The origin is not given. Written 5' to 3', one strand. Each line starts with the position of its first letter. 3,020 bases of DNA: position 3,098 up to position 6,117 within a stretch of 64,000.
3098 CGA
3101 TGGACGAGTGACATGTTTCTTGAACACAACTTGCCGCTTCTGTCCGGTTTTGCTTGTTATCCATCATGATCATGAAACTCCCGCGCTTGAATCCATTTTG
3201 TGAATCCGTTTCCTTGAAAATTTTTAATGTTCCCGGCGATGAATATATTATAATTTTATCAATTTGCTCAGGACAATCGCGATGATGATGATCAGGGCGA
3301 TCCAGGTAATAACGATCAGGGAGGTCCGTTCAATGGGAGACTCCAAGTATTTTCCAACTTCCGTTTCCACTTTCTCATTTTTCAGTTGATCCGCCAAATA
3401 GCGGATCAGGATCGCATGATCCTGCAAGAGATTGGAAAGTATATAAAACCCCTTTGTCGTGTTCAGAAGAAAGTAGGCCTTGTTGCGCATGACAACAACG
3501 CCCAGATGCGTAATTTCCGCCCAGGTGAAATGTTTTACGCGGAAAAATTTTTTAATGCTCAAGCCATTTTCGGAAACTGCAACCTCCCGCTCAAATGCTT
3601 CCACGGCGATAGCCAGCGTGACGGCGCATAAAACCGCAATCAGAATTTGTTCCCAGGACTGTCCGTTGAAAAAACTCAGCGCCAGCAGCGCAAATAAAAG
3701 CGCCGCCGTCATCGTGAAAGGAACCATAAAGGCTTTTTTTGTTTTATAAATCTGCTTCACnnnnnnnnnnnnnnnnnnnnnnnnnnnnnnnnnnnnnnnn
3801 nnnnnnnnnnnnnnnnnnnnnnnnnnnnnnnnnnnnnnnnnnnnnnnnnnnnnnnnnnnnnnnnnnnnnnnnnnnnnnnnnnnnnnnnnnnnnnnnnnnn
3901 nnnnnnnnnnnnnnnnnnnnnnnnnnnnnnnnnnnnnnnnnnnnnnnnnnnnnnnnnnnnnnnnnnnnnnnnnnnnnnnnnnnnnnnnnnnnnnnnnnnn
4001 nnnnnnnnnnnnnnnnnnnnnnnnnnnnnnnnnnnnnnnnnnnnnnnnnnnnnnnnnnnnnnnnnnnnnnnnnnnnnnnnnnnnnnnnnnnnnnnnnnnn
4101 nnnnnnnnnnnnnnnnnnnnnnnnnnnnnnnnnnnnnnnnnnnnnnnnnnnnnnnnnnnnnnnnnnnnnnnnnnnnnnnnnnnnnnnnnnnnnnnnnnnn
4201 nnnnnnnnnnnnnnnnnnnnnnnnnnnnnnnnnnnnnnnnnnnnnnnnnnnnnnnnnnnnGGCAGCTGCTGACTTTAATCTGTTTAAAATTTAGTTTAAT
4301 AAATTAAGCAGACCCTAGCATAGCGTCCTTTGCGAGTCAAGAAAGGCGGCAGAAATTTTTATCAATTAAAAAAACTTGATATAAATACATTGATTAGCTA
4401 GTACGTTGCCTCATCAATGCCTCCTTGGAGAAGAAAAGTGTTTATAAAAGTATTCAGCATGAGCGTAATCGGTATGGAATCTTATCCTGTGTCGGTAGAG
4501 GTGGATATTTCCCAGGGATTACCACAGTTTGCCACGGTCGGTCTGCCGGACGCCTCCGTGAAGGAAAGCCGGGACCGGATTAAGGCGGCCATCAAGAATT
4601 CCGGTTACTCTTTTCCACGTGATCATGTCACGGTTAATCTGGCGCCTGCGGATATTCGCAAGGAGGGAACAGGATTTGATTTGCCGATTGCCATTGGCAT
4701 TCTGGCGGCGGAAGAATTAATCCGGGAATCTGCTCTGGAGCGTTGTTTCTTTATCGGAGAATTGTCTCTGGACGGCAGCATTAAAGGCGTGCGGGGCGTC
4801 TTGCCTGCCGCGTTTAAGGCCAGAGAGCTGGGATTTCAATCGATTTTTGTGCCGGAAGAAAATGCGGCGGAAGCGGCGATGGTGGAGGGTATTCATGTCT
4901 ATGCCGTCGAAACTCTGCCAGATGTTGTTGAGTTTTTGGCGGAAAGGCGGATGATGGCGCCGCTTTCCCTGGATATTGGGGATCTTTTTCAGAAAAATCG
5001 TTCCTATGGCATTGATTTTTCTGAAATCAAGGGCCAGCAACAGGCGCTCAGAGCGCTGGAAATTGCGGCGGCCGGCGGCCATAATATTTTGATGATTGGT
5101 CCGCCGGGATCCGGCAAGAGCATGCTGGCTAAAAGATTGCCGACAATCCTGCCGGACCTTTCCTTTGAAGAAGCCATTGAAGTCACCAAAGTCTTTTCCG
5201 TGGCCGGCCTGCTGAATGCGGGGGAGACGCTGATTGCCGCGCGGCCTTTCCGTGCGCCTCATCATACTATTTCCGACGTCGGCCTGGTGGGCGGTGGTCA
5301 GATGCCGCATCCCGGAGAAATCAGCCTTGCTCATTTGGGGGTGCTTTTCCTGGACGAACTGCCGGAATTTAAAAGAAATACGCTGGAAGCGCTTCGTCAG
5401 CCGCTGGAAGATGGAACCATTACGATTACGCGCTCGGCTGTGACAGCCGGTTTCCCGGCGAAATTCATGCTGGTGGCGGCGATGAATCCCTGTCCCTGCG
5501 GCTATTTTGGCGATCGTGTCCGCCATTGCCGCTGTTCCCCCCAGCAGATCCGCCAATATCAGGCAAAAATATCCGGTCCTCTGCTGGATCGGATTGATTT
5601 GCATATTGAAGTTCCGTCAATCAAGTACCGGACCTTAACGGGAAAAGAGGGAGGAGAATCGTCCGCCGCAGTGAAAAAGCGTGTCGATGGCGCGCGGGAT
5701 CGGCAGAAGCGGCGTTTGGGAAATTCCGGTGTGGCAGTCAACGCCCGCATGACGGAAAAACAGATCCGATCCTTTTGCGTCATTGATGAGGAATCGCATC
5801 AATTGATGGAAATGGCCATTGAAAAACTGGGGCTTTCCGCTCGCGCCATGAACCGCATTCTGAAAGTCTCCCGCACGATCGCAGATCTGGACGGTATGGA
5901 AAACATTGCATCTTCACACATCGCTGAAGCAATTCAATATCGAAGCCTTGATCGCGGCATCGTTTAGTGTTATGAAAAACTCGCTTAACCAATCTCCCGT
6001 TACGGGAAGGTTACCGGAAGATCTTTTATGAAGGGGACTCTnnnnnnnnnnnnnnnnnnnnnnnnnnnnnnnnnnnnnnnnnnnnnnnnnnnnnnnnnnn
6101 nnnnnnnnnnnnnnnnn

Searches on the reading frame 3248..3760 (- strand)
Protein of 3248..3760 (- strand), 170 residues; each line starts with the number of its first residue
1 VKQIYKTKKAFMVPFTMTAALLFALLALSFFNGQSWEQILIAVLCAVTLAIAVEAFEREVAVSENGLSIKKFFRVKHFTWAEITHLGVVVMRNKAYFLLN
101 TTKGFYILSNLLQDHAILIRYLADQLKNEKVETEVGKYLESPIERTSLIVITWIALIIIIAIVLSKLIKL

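Call 38: search_protein_families(library=pfam, proteins=[window:3248-3760:-], max_evalue=0.001)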
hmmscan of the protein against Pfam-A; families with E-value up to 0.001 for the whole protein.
window:3248-3760:- (170 aa): 1 family
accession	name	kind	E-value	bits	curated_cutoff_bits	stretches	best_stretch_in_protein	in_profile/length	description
PF20226.3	DUF6585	-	2.8e-06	27.3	27.7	1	8-109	26-129/249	Family of unknown function (DUF6585)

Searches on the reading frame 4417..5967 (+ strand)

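Call 38: search_protein_families(library=pfam, proteins=[window:4417-5967:+], max_evalue=0.001)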
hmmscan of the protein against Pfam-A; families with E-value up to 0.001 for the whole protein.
window:4417-5967:+ (516 aa): 7 families
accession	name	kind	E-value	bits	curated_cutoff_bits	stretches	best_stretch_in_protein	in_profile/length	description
PF01078.27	Mg_chelatase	-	1.5e-97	325.5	20.3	1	200-405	1-205/207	Magnesium chelatase, subunit ChlI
PF13541.12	ChlI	-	4.6e-49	165.8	27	1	27-149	1-121/121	Subunit ChlI of Mg-chelatase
PF13335.12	Mg_chelatase_C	-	6.3e-33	113.7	26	1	413-509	1-94/94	Magnesium chelatase, subunit ChlI C-terminal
PF00493.29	MCM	-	4.7e-11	42.7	23.3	1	299-396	114-201/224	MCM P-loop domain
PF07728.20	AAA_5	-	5.8e-10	39.7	22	1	223-360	1-125/139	AAA domain (dynein-related subfamily)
PF00158.32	Sigma54_activat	-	2.8e-05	24.3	20.2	1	207-355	8-140/168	Sigma-54 interaction domain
PF13191.12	AAA_16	-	0.00094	20.2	32.6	0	209-246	11-49/167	AAA ATPase domain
